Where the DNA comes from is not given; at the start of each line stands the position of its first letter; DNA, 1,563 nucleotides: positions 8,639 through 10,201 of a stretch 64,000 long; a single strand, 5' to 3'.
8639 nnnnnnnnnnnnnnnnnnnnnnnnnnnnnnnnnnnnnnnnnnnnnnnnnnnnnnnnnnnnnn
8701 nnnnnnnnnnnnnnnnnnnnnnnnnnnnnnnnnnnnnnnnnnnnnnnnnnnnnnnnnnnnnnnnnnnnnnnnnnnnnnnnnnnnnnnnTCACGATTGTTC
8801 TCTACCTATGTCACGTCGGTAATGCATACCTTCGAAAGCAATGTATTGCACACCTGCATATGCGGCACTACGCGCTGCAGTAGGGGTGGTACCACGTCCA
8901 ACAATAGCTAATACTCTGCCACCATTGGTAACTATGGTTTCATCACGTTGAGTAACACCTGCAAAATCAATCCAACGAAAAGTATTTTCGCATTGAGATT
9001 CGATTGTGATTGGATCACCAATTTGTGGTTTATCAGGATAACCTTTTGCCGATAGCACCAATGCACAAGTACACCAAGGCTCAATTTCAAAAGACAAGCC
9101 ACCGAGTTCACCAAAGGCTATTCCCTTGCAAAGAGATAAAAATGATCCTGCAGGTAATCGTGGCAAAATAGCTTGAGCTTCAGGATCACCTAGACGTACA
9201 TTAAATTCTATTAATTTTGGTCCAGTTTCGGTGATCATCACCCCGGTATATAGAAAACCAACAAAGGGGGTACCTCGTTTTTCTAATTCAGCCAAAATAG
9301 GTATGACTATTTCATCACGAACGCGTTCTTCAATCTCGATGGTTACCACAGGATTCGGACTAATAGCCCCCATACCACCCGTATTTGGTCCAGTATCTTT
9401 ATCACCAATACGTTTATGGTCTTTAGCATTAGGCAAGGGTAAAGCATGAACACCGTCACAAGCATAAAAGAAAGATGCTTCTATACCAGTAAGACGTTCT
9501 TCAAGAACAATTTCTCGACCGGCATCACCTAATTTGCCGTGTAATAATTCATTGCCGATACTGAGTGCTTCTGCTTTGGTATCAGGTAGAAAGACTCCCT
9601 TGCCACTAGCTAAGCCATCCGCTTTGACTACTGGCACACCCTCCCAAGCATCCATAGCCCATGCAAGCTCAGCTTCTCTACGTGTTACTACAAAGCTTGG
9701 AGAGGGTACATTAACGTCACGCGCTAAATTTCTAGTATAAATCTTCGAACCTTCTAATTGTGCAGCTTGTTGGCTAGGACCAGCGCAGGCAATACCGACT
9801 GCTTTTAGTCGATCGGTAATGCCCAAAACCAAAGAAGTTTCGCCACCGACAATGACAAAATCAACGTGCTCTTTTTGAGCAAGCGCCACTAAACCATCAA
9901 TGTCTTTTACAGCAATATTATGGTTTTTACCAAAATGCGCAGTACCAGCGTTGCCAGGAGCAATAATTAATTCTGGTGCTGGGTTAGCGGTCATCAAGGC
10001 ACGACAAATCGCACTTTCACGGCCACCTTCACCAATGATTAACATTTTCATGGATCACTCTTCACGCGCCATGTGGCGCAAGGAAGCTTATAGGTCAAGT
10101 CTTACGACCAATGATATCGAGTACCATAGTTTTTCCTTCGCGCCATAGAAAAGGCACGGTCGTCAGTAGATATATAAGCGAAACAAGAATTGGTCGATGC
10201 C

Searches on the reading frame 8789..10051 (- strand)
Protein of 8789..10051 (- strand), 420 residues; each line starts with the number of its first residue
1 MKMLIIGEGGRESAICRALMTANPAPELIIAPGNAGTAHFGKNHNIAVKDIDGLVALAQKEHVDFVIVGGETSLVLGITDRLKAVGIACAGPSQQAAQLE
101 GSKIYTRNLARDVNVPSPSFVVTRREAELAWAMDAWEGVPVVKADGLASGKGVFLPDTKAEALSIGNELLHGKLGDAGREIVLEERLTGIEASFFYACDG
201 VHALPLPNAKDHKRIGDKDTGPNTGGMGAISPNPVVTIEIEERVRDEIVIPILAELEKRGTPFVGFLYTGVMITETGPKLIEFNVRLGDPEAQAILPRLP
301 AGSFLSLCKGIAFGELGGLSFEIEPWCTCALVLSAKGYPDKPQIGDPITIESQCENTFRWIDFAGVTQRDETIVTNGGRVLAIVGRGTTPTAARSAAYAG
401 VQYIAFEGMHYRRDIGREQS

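Call 64: search_protein_families(library=pfam, proteins=[window:8789-10051:-], max_evalue=0.00001)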
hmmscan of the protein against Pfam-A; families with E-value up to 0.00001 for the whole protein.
window:8789-10051:- (420 aa): 3 families
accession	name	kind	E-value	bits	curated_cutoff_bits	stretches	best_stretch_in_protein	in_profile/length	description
PF01071.24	GARS_A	-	1.2e-60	205.1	27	1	101-292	1-194/194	Phosphoribosylglycinamide synthetase, ATP-grasp (A) domain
PF02844.21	GARS_N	-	3.1e-30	105.3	29.5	1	1-100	1-100/100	Phosphoribosylglycinamide synthetase, N domain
PF02843.22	GARS_C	-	3.3e-24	85.5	34.8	1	329-417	2-91/92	Phosphoribosylglycinamide synthetase, C domain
